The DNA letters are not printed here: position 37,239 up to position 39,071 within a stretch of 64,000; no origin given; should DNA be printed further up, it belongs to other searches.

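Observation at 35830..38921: ECF sigma/FecR pair whose STN-domain partner is a 510-aa barrel-less protein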

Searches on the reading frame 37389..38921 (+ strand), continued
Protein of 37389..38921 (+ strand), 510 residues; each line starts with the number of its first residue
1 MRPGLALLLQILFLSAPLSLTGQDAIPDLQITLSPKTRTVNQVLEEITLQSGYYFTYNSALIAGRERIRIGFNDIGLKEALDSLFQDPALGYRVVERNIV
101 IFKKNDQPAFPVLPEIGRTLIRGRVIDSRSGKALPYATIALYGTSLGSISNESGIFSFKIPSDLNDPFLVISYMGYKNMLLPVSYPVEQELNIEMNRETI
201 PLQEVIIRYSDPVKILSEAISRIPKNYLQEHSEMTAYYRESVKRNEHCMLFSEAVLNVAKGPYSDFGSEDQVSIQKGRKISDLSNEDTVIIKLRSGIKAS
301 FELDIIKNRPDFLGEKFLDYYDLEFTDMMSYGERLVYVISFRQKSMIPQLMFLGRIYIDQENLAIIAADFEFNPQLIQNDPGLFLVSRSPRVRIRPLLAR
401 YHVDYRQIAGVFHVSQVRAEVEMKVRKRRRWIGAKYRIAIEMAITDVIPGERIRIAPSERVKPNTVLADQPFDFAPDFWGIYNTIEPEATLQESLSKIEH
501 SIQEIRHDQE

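Call 46: find_homologous_proteins(query=A2, max_evalue=1e-10)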
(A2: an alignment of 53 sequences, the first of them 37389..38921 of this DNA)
Query A2 (53 sequences) (510 aa, profile of the alignment): 383 proteins with E <= 1e-10 among 8000 candidates; the best 120 are listed.
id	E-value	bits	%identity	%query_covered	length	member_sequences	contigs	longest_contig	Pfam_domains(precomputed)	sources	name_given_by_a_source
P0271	3.0e-179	615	53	98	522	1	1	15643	PF13715.13,PF07660.20,PF13620.13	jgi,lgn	-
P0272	3.0e-175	602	37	94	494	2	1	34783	PF13715.13,PF07660.20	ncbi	-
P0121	6.2e-175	601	45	96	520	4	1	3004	PF13715.13,PF07660.20,PF13620.13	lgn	-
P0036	2.0e-174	599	62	99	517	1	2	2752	PF13715.13,PF07660.20,PF13620.13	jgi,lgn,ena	-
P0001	3.5e-174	598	79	99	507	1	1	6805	PF13715.13,PF07660.20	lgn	-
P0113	4.0e-174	598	61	98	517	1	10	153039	PF13715.13,PF07660.20,PF13620.13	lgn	-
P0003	5.5e-174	597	78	99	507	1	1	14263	PF13715.13,PF13620.13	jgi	-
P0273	6.8e-174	597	58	96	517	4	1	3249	PF13715.13,PF07660.20,PF13620.13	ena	-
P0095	1.4e-173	596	62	98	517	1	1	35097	PF13715.13,PF07660.20,PF13620.13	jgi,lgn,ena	-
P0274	1.4e-173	596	45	95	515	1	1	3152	PF13715.13,PF07660.20,PF13620.13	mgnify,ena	mgnify:CR=1 FL=1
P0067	1.8e-173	596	63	95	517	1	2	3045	PF13715.13,PF13620.13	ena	-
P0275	1.8e-173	596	52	95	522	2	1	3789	PF13715.13,PF07660.20,PF13620.13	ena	-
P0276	2.8e-173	595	47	97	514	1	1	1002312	PF13715.13,PF07660.20,PF13620.13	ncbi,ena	-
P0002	4.1e-173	595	79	99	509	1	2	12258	PF13715.13,PF13620.13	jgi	-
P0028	5.2e-173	594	64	98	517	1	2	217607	PF13715.13,PF07660.20,PF13620.13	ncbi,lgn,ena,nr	ncbi:MAG: carboxypeptidase-like regulatory domain-containing protein [Bacteroidales bacterium]|nr:ca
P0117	7.4e-173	594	61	96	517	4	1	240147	PF13715.13,PF07660.20,PF13620.13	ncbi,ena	-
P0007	7.7e-173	594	74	97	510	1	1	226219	PF13715.13,PF07660.20,PF13620.13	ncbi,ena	-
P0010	8.0e-173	594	71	97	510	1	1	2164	PF13715.13,PF07660.20,PF13620.13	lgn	-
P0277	8.6e-173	593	35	96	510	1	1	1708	PF13715.13,PF07660.20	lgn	-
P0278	1.1e-172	593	59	95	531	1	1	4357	PF13715.13,PF07660.20,PF13620.13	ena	-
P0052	1.1e-172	593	63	95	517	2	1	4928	PF13715.13,PF07660.20,PF13620.13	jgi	jgi:hypothetical protein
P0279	1.2e-172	593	57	98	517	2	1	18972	PF13715.13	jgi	-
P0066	1.7e-172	592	62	99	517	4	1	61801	PF13715.13,PF07660.20,PF13620.13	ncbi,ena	-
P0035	1.8e-172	592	64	98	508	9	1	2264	PF13715.13,PF07660.20,PF13620.13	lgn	-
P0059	1.9e-172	592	62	99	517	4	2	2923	PF13715.13,PF07660.20,PF13620.13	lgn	-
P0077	2.3e-172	592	62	98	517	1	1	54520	PF13715.13,PF07660.20,PF13620.13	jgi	-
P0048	2.8e-172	592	62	98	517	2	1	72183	PF13715.13,PF07660.20,PF13620.13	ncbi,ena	-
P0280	3.0e-172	592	58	99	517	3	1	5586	PF13715.13,PF07660.20,PF13620.13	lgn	-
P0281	3.2e-172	592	42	96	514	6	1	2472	PF13715.13,PF07660.20,PF13620.13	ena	-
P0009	3.7e-172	591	73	100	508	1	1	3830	PF13715.13,PF07660.20,PF13620.13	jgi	-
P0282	4.3e-172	591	59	95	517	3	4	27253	PF13715.13,PF07660.20,PF13620.13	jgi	jgi:hypothetical protein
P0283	4.8e-172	591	47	98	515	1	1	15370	PF13715.13,PF07660.20,PF13620.13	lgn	-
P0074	4.8e-172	591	64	95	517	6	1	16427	PF13715.13,PF07660.20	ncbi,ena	-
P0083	5.9e-172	591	63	97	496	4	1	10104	PF13715.13,PF07660.20,PF13620.13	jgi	jgi:hypothetical protein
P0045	7.0e-172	590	64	98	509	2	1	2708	PF13715.13,PF07660.20,PF13620.13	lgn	-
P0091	7.6e-172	590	63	96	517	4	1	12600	PF13715.13,PF07660.20,PF13620.13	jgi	jgi:hypothetical protein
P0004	9.0e-172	590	77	99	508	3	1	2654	PF13715.13,PF07660.20,PF13620.13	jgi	-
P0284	1.0e-171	590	37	98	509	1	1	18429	PF13715.13,PF07660.20,PF13620.13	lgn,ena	-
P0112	1.1e-171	590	61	98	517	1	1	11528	PF13715.13,PF07660.20,PF13620.13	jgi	jgi:hypothetical protein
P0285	1.3e-171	590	60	99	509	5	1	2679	PF13715.13,PF07660.20,PF13620.13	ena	-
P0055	1.5e-171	589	63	95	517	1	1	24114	PF13715.13,PF07660.20,PF13620.13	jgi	-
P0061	1.8e-171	589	64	95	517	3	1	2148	PF13715.13,PF07660.20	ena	-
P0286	1.9e-171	589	50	97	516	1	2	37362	PF13715.13,PF07660.20,PF13620.13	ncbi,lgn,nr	ncbi:MAG: carboxypeptidase-like regulatory domain-containing protein [Bacteroidales bacterium]|nr:ca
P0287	1.9e-171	589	48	100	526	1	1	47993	PF13715.13,PF07660.20,PF13620.13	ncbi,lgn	ncbi:MAG: carboxypeptidase-like regulatory domain-containing protein [Bacteroidota bacterium]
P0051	2.0e-171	589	63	99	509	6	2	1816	PF13715.13,PF07660.20,PF13620.13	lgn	-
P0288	2.5e-171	589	46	98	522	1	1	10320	PF13715.13,PF07660.20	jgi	-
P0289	3.2e-171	588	46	93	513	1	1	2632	PF13715.13,PF07660.20,PF13620.13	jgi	jgi:hypothetical protein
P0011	3.4e-171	588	71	99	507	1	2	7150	PF13715.13,PF07660.20,PF13620.13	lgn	-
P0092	4.0e-171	588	62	95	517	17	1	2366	PF13715.13,PF07660.20,PF13620.13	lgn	-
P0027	5.3e-171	588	66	97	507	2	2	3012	PF13715.13,PF07660.20,PF13620.13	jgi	jgi:hypothetical protein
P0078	5.8e-171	587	61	96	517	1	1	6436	PF13715.13,PF07660.20,PF13620.13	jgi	-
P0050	6.7e-171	587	63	95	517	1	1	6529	PF13715.13,PF07660.20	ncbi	-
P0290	7.1e-171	587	47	97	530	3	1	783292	PF13715.13,PF07660.20,PF13620.13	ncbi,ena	-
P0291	7.2e-171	587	60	95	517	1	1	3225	PF13715.13,PF07660.20,PF13620.13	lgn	-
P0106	7.4e-171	587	60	98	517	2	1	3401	PF13715.13,PF07660.20,PF13620.13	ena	-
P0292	7.5e-171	587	62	95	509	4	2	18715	PF13715.13,PF07660.20,PF13620.13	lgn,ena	-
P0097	7.9e-171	587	62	95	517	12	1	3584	PF13715.13,PF07660.20,PF13620.13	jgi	jgi:hypothetical protein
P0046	8.2e-171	587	64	95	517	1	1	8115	PF13715.13,PF07660.20,PF13620.13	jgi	jgi:hypothetical protein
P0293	9.7e-171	587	43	95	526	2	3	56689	PF13715.13,PF07660.20,PF13620.13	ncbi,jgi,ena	-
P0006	9.9e-171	587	74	97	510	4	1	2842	PF13715.13,PF07660.20,PF13620.13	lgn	-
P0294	1.1e-170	587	60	95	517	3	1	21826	PF13715.13,PF07660.20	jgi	jgi:hypothetical protein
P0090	1.1e-170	586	62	95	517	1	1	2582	PF13715.13,PF07660.20,PF13620.13,PF23591.2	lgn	-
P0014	1.3e-170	586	70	99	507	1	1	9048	PF13715.13,PF07660.20,PF13620.13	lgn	-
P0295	1.3e-170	586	62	95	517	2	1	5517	PF13715.13,PF07660.20,PF13620.13,PF23591.2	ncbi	-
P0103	1.4e-170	586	62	95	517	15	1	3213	PF13715.13,PF07660.20,PF13620.13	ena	-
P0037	1.4e-170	586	63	97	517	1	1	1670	PF13715.13,PF07660.20,PF13620.13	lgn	-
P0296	1.6e-170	586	61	95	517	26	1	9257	PF13715.13,PF07660.20,PF13620.13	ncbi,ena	-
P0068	1.6e-170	586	62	98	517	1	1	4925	PF13715.13,PF07660.20,PF13620.13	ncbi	-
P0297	1.6e-170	586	53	98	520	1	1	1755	PF13715.13,PF07660.20,PF13620.13,PF23591.2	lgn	-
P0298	1.6e-170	586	30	94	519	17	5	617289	PF13715.13,PF07660.20,PF13620.13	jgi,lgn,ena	-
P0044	2.1e-170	586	64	98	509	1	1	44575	PF13715.13,PF07660.20,PF13620.13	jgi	-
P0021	2.3e-170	585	68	98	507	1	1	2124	PF13715.13,PF07660.20,PF13620.13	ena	-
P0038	2.7e-170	585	65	99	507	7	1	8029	PF13715.13,PF07660.20,PF13620.13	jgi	jgi:hypothetical protein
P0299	2.8e-170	585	43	99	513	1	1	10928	PF13715.13,PF07660.20,PF13620.13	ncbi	-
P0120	2.8e-170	585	61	95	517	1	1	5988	PF13715.13,PF13620.13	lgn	-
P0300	2.9e-170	585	60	99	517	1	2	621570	PF13715.13,PF07660.20,PF13620.13,PF23591.2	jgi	-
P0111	3.0e-170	585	62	95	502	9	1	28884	PF13715.13,PF07660.20,PF13620.13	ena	-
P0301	3.3e-170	585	60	98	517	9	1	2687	PF13715.13,PF13620.13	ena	-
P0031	3.7e-170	585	64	99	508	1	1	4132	PF13715.13,PF07660.20,PF13620.13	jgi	jgi:hypothetical protein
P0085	3.9e-170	585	62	95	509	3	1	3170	PF13715.13,PF07660.20,PF13620.13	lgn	-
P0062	4.2e-170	585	61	99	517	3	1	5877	PF13715.13,PF07660.20,PF13620.13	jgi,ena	-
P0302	4.7e-170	584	62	99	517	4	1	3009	PF13715.13,PF07660.20,PF13620.13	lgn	-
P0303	4.7e-170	584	61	95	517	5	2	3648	PF13715.13,PF07660.20,PF13620.13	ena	-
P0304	5.0e-170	584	61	95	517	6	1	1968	PF13715.13,PF07660.20,PF13620.13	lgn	-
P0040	5.5e-170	584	62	98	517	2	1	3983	PF13715.13,PF07660.20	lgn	-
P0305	5.7e-170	584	62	95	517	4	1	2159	PF13715.13,PF07660.20,PF13620.13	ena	-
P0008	5.8e-170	584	72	97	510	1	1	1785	PF13715.13,PF07660.20,PF13620.13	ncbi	-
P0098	6.1e-170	584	63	94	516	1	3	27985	PF13715.13,PF07660.20,PF13620.13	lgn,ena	-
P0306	6.6e-170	584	46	98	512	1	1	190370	PF13715.13,PF07660.20,PF13620.13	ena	-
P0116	7.0e-170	584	62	95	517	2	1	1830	PF13715.13,PF07660.20,PF13620.13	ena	-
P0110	7.2e-170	584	63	95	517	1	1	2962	PF13715.13,PF07660.20,PF13620.13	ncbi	-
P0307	7.2e-170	584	60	98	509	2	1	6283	PF13715.13,PF07660.20,PF13620.13,PF23591.2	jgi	-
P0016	7.2e-170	584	68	98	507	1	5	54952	PF13715.13,PF07660.20,PF13620.13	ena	-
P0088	7.4e-170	584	64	95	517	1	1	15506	PF13715.13,PF07660.20,PF13620.13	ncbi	-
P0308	7.6e-170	584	31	94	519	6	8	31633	PF13715.13,PF07660.20,PF13620.13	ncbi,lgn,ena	-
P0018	7.6e-170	584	68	98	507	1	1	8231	PF13715.13,PF07660.20,PF13620.13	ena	-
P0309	7.9e-170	584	61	95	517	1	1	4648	PF13715.13,PF07660.20,PF13620.13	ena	-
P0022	8.4e-170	584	67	99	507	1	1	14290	PF13715.13,PF07660.20,PF13620.13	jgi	jgi:hypothetical protein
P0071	8.9e-170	584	64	95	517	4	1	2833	PF13715.13,PF07660.20,PF13620.13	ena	-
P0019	9.3e-170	583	68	98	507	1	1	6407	PF13715.13,PF07660.20,PF13620.13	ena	-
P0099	9.3e-170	583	62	99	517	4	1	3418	PF13715.13,PF07660.20,PF13620.13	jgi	-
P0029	1.0e-169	583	65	98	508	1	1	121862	PF13715.13,PF07660.20,PF13620.13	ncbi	ncbi:MAG: carboxypeptidase-like regulatory domain-containing protein [Bacteroidota bacterium]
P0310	1.2e-169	583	61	95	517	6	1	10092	PF13715.13,PF13620.13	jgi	-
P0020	1.3e-169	583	68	98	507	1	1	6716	PF13715.13,PF07660.20,PF13620.13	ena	-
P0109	1.3e-169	583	61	99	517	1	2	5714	PF13715.13,PF07660.20,PF13620.13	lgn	-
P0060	1.3e-169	583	65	95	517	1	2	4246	PF13715.13,PF07660.20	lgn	-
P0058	1.4e-169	583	62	99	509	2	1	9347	PF13715.13,PF07660.20,PF13620.13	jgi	-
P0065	1.5e-169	583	63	95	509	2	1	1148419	PF13715.13,PF07660.20,PF13620.13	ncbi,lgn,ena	-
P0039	1.5e-169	583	62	100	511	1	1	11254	PF13715.13,PF07660.20,PF13620.13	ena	-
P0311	1.6e-169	583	59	99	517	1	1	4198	PF13715.13,PF07660.20,PF13620.13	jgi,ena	-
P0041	1.8e-169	583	62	99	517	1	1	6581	PF13715.13,PF07660.20,PF13620.13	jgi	-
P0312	1.8e-169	583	61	98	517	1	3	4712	PF13715.13,PF07660.20,PF13620.13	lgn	-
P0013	2.0e-169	582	71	99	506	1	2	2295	PF13715.13,PF07660.20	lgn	-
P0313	2.1e-169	582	60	95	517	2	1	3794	PF13715.13,PF07660.20,PF13620.13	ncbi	-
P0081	2.2e-169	582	61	99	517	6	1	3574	PF13715.13,PF07660.20,PF13620.13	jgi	-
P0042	2.2e-169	582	64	99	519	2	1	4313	PF13715.13,PF07660.20,PF13620.13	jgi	-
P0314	2.3e-169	582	60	96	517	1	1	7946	PF13715.13,PF07660.20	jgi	jgi:hypothetical protein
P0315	2.3e-169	582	57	98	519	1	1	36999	PF13715.13,PF07660.20,PF13620.13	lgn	-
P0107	2.5e-169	582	60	99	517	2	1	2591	PF13715.13,PF07660.20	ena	-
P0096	2.9e-169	582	61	96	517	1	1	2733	PF13715.13,PF07660.20,PF13620.13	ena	-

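Call 47: find_encoding_contigs(protein=P0298, flank=7000, max_places=2)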
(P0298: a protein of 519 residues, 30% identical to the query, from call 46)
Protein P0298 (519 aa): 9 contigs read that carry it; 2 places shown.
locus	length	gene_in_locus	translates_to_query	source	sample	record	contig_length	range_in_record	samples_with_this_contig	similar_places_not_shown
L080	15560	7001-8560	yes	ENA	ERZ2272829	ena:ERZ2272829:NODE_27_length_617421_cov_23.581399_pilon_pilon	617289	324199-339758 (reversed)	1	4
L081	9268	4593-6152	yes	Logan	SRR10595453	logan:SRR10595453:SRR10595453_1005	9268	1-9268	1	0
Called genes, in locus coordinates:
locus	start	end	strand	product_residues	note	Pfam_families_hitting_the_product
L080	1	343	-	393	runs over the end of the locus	PF00691:OmpA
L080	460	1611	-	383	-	PF01370:Epimerase, PF04321:RmlD_sub_bind (weak), PF16363:GDP_Man_Dehyd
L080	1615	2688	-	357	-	PF01370:Epimerase, PF04321:RmlD_sub_bind, PF16363:GDP_Man_Dehyd, PF01370:Epimerase (weak)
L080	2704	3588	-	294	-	PF00483:NTP_transferase, PF12804:NTP_transf_3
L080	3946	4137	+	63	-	-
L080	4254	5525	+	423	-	PF13620:CarboxypepD_reg (weak), PF13715:CarbopepD_reg_2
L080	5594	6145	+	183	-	PF07638:Sigma70_ECF (faint), PF08281:Sigma70_r4_2, PF04545:Sigma70_r4 (weak)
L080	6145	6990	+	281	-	PF04773:FecR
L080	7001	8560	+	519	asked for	PF07660:STN, PF13620:CarboxypepD_reg (weak), PF13715:CarbopepD_reg_2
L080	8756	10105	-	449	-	PF01979:Amidohydro_1, PF07969:Amidohydro_3 (faint), PF12890:DHOase (weak)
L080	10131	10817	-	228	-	PF06452:CBM9_1, PF16011:CBM9_2 (faint)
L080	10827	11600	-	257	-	PF00230:MIP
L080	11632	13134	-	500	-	PF00370:FGGY_N, PF02782:FGGY_C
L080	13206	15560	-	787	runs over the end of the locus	PF00912:Transgly, PF28500:PBP_middle, PF00905:Transpeptidase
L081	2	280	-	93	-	?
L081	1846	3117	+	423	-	PF13620:CarboxypepD_reg (weak), PF13715:CarbopepD_reg_2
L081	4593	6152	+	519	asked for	PF07660:STN, PF13620:CarboxypepD_reg (weak), PF13715:CarbopepD_reg_2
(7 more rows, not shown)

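Call 48: find_encoding_contigs(protein=P0272, flank=7000, max_places=2)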
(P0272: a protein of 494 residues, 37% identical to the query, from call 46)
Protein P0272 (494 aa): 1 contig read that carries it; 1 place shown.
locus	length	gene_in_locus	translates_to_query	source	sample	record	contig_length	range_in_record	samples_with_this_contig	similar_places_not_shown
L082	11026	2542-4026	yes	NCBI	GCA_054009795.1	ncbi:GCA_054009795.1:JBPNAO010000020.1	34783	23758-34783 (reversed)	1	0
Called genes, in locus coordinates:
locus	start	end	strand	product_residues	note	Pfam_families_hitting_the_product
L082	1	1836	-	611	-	PF13522:GATase_6, PF13537:GATase_7, PF01380:SIS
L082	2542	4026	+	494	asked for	PF07660:STN (faint), PF13715:CarbopepD_reg_2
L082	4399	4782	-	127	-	PF07366:SnoaL, PF12680:SnoaL_2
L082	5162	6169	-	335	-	-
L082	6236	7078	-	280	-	-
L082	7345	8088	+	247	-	PF01012:ETF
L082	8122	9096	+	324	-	PF01012:ETF, PF00766:ETF_alpha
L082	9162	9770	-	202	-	-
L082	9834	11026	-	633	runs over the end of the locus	PF12969:DUF3857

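Call 49: find_encoding_contigs(protein=P0227, flank=6000, max_places=2)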
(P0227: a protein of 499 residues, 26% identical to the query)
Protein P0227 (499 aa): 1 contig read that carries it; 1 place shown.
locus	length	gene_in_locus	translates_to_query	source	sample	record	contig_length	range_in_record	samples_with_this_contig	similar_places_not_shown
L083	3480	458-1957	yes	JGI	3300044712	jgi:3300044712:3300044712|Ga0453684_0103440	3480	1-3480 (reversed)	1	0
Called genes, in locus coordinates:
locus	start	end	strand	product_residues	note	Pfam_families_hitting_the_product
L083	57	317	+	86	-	-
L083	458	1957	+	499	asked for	PF13715:CarbopepD_reg_2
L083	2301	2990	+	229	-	PF00072:Response_reg, PF00486:Trans_reg_C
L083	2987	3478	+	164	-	?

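Call 50: find_encoding_contigs(protein=P0263, flank=6000, max_places=2)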
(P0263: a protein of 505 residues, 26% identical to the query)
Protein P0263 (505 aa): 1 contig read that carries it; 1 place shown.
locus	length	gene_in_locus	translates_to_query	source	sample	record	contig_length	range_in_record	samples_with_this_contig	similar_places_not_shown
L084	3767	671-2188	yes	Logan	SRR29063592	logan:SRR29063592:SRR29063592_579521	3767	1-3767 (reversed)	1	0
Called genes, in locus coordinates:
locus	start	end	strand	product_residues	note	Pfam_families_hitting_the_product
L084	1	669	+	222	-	?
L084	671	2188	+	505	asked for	PF13620:CarboxypepD_reg (weak), PF13715:CarbopepD_reg_2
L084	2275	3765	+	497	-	?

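Call 66: search_protein_families(library=pfam, proteins=[L059:1707-4400:-, L059:8011-10674:+], max_evalue=0.001)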
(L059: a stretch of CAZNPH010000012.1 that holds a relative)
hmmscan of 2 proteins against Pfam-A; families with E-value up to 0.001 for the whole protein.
L059:1707-4400:- (897 aa): 6 families
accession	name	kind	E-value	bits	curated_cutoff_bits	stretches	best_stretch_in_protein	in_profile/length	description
PF13715.12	CarbopepD_reg_2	-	2.9e-17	62.9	32.2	1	138-222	1-88/88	CarboxypepD_reg-like domain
PF13620.12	CarboxypepD_reg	-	1e-10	42.3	32.3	1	137-208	1-79/82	Carboxypeptidase regulatory-like domain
PF07715.20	Plug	-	4.5e-08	34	23.9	1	254-332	21-102/107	TonB-dependent Receptor Plug Domain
PF16344.10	FecR_C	-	7.2e-08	32.8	24.4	1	48-105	2-60/70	FecR, C-terminal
PF25183.1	OMP_b-brl_4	-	8.4e-07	28.2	30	1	544-630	367-458/838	Outer membrane beta barrel domain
PF07660.19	STN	-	8e-05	22.8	28.4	1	68-116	1-49/52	Secretin and TonB N terminus short domain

L059:8011-10674:+ (887 aa): 4 families
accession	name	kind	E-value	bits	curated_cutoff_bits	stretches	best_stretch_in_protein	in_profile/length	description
PF13715.12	CarbopepD_reg_2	-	6.9e-18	64.9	32.2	1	123-207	1-88/88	CarboxypepD_reg-like domain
PF13620.12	CarboxypepD_reg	-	8.5e-12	45.7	32.3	1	123-190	2-74/82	Carboxypeptidase regulatory-like domain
PF07715.20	Plug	-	7.5e-10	39.7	23.9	1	247-317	29-102/107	TonB-dependent Receptor Plug Domain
PF07660.19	STN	-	0.0005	20.3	28.4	0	62-99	13-49/52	Secretin and TonB N terminus short domain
